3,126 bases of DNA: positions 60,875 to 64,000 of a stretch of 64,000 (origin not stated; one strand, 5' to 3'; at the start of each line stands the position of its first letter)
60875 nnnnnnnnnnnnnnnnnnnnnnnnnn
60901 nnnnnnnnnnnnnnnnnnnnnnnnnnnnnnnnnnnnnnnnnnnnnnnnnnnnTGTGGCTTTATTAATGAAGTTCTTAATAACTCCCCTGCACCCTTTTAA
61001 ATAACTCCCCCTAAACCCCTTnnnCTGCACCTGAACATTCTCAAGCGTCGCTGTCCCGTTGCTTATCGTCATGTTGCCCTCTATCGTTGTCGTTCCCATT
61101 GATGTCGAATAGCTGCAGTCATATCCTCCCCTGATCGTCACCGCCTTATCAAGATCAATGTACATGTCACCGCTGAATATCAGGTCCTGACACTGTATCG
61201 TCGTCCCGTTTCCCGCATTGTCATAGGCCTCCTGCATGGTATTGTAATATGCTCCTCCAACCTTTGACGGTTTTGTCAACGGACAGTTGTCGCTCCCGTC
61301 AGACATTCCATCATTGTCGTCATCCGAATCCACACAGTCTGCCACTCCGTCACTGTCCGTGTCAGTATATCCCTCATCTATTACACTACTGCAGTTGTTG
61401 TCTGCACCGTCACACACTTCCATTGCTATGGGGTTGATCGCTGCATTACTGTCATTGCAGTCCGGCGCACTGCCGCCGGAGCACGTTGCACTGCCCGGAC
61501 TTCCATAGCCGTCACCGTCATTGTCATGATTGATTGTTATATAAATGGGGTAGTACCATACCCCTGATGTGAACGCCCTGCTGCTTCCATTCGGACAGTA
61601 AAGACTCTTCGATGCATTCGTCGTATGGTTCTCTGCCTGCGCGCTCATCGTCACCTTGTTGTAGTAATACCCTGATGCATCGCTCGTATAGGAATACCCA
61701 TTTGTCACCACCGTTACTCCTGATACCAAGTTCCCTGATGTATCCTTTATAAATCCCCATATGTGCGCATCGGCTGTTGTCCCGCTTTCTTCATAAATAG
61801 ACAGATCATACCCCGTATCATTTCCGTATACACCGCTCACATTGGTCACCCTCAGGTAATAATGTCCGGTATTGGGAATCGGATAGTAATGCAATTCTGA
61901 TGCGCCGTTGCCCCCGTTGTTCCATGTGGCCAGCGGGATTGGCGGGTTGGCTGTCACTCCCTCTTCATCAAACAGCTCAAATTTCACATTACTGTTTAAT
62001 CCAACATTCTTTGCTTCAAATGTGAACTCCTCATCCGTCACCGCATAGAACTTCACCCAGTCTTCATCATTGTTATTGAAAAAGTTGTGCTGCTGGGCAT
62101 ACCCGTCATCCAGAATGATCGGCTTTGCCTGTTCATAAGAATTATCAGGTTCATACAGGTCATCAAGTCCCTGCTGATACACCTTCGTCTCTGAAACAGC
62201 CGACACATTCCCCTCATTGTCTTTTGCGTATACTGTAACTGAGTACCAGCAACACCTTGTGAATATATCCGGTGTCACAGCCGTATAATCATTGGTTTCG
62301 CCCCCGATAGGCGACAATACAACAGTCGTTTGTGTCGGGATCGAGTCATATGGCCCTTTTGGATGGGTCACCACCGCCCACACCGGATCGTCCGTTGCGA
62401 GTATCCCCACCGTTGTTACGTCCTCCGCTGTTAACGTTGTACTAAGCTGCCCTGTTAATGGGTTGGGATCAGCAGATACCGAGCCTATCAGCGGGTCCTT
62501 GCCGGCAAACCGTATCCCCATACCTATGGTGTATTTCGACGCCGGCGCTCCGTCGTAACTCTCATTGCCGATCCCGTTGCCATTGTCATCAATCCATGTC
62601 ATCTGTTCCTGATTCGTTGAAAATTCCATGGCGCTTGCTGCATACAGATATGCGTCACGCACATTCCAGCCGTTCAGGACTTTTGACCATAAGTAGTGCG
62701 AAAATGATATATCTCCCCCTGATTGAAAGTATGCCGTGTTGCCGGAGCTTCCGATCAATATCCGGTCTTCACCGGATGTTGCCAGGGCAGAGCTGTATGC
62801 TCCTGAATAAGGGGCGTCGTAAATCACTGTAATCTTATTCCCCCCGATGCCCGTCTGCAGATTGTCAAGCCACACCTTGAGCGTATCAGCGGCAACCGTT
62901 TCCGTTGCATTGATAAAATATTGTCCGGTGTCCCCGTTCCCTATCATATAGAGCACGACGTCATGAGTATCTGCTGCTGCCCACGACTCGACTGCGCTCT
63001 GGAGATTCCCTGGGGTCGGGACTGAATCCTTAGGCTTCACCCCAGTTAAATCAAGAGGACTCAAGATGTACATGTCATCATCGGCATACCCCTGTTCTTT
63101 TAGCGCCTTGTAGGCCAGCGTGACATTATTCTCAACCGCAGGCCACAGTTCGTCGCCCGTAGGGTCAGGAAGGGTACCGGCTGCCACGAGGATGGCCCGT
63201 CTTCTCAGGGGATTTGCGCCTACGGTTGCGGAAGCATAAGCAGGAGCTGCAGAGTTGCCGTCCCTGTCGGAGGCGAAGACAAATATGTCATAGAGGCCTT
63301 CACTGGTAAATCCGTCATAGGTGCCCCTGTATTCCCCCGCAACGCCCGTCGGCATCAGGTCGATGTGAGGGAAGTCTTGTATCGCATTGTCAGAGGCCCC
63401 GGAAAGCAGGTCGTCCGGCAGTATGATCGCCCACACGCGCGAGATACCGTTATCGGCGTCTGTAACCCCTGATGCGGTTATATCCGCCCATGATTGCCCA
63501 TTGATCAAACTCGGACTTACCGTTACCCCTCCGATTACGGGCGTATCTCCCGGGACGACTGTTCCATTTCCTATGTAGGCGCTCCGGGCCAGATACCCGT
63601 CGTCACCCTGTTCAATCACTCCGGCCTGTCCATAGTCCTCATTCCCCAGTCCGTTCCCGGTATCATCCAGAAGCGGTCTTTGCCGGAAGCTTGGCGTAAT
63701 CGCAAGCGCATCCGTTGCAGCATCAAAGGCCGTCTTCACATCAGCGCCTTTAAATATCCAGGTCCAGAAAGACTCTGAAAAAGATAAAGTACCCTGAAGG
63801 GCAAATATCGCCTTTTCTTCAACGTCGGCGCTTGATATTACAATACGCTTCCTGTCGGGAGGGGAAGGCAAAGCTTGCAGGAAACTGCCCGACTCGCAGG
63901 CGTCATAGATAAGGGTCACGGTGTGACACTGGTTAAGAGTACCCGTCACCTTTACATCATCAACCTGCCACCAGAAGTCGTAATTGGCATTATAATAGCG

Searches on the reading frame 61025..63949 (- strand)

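Call 74: search_protein_families(library=pfam, proteins=[window:61025-63949:-], max_evalue=0.00001)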
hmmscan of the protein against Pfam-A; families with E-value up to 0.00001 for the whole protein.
window:61025-63949:- (975 aa): 1 family
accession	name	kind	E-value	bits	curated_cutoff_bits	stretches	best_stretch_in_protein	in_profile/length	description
PF11617.13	Cu-binding_MopE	-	2.8e-10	40.7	27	1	830-859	1-30/30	Putative metal-binding motif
